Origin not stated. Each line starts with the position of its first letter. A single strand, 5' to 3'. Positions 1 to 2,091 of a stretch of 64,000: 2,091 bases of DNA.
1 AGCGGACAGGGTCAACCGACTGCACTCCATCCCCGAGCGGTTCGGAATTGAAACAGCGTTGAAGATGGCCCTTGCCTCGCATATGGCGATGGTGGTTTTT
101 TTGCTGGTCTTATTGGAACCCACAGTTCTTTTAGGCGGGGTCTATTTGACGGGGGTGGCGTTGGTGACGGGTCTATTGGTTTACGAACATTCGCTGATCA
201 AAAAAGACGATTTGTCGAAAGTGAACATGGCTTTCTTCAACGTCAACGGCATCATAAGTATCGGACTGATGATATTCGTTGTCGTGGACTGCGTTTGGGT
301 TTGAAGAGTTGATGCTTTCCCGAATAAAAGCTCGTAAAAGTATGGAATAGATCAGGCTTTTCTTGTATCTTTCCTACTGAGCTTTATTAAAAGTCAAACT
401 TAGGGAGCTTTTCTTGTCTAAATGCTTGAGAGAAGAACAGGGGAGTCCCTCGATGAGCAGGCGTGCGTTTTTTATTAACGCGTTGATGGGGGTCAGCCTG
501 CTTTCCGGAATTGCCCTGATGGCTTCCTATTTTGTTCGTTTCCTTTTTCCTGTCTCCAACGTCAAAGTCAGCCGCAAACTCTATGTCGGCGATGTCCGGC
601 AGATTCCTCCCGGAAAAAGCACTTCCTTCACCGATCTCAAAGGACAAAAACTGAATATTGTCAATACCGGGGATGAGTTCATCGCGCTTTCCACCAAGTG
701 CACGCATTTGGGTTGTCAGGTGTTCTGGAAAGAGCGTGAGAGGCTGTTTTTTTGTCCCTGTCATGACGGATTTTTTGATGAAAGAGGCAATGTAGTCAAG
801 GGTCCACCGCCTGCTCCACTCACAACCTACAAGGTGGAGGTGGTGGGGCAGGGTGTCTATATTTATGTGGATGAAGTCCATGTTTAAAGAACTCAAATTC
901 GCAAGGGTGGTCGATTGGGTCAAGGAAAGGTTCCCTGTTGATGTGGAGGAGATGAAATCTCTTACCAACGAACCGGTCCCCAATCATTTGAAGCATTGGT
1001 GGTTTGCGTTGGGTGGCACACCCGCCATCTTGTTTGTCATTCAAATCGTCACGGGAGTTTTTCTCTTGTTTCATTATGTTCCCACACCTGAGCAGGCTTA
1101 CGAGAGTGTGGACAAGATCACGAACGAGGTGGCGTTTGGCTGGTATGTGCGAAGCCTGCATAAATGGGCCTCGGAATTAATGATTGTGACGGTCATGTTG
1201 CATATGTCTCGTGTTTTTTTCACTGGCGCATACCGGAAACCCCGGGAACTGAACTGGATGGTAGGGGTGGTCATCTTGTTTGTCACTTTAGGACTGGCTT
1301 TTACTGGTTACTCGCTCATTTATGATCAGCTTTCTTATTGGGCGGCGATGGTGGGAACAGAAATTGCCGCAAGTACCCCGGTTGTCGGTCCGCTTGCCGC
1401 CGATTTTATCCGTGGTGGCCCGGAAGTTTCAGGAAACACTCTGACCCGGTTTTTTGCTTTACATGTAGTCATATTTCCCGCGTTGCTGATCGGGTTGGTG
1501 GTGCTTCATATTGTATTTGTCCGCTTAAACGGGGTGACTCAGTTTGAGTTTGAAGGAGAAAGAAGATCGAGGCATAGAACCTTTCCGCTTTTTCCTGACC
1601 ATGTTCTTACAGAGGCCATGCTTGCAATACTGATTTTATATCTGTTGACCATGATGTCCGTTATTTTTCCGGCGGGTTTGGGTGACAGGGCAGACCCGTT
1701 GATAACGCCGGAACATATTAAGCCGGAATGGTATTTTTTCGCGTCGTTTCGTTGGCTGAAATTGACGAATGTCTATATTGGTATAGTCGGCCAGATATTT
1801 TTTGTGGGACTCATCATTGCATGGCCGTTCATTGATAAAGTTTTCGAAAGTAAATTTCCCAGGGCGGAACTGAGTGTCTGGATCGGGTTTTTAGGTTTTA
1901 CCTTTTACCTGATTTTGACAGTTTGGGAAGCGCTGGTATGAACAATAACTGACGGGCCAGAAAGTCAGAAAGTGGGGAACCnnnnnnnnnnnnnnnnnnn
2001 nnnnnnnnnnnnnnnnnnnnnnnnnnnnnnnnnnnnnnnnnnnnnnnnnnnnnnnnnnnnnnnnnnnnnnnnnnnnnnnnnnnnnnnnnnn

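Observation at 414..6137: Rieske/cytochrome b operon with an HAO-like octahaem subunit, followed by a Cyc2-like cytochrome-porin and a trihaem cytochrome: candidate outer-membrane-to-quinone electron conduit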

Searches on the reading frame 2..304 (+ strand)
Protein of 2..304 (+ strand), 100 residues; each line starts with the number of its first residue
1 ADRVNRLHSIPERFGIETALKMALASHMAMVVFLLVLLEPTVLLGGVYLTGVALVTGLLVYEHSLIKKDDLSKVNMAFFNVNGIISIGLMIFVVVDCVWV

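Call 3: search_protein_families(library=pfam, proteins=[window:2-304:+], max_evalue=0.01)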
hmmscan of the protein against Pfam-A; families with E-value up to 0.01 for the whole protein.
window:2-304:+ (100 aa): 1 family
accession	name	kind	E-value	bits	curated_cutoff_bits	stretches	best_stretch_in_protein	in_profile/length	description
PF01040.23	UbiA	-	4.6e-07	29.8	34.2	1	2-82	169-248/250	UbiA prenyltransferase family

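Call 4: search_protein_families(library=ncbifam, proteins=[window:2-304:+], max_evalue=0.01)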
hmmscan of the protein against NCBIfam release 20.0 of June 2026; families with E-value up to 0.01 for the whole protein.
window:2-304:+ (100 aa): 9 families
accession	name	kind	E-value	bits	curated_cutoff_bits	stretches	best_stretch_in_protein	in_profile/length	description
NF041586.1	MqnP_DT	exception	4e-24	85.8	430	1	2-97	182-276/277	menaquinone biosynthesis prenyltransferase MqnP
NF009526.0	PRK12888.1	equivalog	1.2e-23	84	364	1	2-98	200-295/301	4-hydroxybenzoate octaprenyltransferase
NF041584.1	MqnP_SCO4491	exception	2.6e-22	79.9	420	1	1-98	187-283/285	menaquinone biosynthesis prenyltransferase MqnP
TIGR01475.1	ubiA_other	subfamily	3.1e-21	76.1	180.8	1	2-99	186-282/282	UbiA-like polyprenyltransferase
NF009524.0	PRK12886.1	equivalog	5.3e-21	75.2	387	1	2-98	190-285/291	prenyltransferase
NF041585.1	MqnP_Cj_Hp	exception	4.6e-17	62.4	375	1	2-96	188-280/281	menaquinone biosynthesis prenyltransferase MqnP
NF009515.0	PRK12874.1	equivalog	4.9e-17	62.2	392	1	2-99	195-290/291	4-hydroxybenzoate polyprenyltransferase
NF009532.0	PRK12895.1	equivalog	2.2e-10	40.5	414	1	2-96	187-279/286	prenyltransferase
NF009517.0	PRK12876.1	equivalog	3.5e-05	23.4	419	1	2-97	200-294/300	prenyltransferase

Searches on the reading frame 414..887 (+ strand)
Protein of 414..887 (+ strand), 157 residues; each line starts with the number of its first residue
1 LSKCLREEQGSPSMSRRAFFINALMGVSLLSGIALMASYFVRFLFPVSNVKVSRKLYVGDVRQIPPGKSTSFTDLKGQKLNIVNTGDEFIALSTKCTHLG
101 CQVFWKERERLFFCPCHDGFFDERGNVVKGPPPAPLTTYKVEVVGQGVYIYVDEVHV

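Call 3: search_protein_families(library=pfam, proteins=[window:414-887:+], max_evalue=0.01)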
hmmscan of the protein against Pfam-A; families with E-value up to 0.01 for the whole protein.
window:414-887:+ (157 aa): 1 family
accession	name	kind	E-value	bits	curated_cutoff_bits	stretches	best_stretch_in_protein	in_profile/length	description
PF00355.32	Rieske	-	2.4e-13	50.2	20.3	1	56-140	3-88/88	Rieske [2Fe-2S] domain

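Call 4: search_protein_families(library=ncbifam, proteins=[window:414-887:+], max_evalue=0.01)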
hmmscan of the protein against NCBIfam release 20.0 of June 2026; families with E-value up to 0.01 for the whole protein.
window:414-887:+ (157 aa): 10 families
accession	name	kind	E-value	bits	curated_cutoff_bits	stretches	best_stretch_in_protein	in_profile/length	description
NF045928.1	Cytb6fFeSPetC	equivalog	3.2e-20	72.2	250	1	9-147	7-159/179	cytochrome b6-f complex iron-sulfur subunit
NF010001.0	PRK13474.1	subfamily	3.5e-20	72.1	154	1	8-150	6-161/178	cytochrome b6-f complex iron-sulfur subunit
TIGR01416.1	Rieske_proteo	equivalog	1e-15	58.2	97.4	1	84-139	104-163/176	ubiquinol-cytochrome c reductase iron-sulfur subunit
NF007422.0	PRK09965.1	equivalog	7.3e-11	42.1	113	1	55-154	3-102/106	bifunctional 3-phenylpropionate/cinnamic acid dioxygenase ferredoxin subunit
NF050121.1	bc1_QcrA_actin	exception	4.5e-10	39.6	275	1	87-147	238-301/319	cytochrome bc1 complex Rieske iron-sulfur subunit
TIGR02694.1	arsenite_ox_S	equivalog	4.5e-07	29.8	95.65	1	83-146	45-110/129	arsenate reductase (azurin) small subunit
NF042948.2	3PPDioc_HcaC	equivalog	1.2e-06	28.7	150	1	55-154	3-104/105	3-phenylpropionate/cinnamic acid dioxygenase ferredoxin subunit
NF041683.1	ant_diox_AndAb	equivalog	4.1e-05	23.7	150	1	74-150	20-98/100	anthranilate 1,2-dioxygenase ferredoxin subunit AndAb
NF041174.1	SDX_Thmprot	equivalog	0.00032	20.8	170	1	76-136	23-85/109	sulredoxin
TIGR02377.1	MocE_fam_FeS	subfamily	0.0024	17.9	136.15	1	76-151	22-100/101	MocE family 2Fe-2S type ferredoxin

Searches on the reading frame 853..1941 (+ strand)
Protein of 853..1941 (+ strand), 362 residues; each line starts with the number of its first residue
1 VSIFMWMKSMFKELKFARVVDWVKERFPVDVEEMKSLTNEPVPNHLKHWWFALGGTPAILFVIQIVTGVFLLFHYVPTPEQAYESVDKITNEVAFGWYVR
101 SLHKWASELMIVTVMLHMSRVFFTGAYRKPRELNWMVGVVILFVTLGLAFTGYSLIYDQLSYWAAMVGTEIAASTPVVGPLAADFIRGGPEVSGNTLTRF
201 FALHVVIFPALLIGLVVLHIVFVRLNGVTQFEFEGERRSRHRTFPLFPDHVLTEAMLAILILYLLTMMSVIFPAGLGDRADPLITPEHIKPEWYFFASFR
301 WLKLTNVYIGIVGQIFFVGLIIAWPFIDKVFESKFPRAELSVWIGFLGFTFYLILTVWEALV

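Call 3: search_protein_families(library=pfam, proteins=[window:853-1941:+], max_evalue=0.01)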
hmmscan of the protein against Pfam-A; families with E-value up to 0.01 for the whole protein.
window:853-1941:+ (362 aa): 5 families
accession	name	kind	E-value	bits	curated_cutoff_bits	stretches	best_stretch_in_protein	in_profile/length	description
PF00033.24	Cytochrome_B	-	3.5e-53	180.7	27.2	1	38-225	2-187/189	Cytochrome b/b6/petB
PF13631.11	Cytochrom_B_N_2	-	2.8e-46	158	27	1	109-276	2-166/169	Cytochrome b(N-terminal)/b6/petB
PF00032.22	Cytochrom_B_C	-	4.1e-08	33.8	20.7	1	280-349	2-73/102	Cytochrome b(C-terminal)/b6/petD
PF01292.26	Ni_hydr_CYTB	-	1.8e-05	25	30.1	1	5-137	60-177/179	Prokaryotic cytochrome b561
PF14358.11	DUF4405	-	3.6e-05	24.6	26.7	1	58-118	7-62/66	Domain of unknown function (DUF4405)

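Call 4: search_protein_families(library=ncbifam, proteins=[window:853-1941:+], max_evalue=0.01)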
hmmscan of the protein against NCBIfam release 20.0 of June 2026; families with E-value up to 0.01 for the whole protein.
window:853-1941:+ (362 aa): 5 families
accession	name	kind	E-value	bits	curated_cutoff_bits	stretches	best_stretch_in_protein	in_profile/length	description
NF040969.1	cytb_ExtP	equivalog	2.6e-72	243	290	1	35-229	3-203/205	selenite/tellurite reduction operon b-type cytochrome ExtP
NF002990.0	PRK03735.1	subfamily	2.3e-68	230.3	325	1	17-228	3-219/223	cytochrome b6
NF050120.1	bc1_QcrB_actin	exception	7.2e-44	150.4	500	1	35-272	13-264/458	cytochrome bc1 complex cytochrome b subunit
NF041076.1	cyt_b_SoxC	equivalog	8.6e-36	123.9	740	1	21-228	3-200/542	proton pump complex cytochrome B SoxC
TIGR01156.1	cytb6_f_IV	equivalog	1.3e-09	38.1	127.05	1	245-336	30-123/160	cytochrome b6-f complex subunit IV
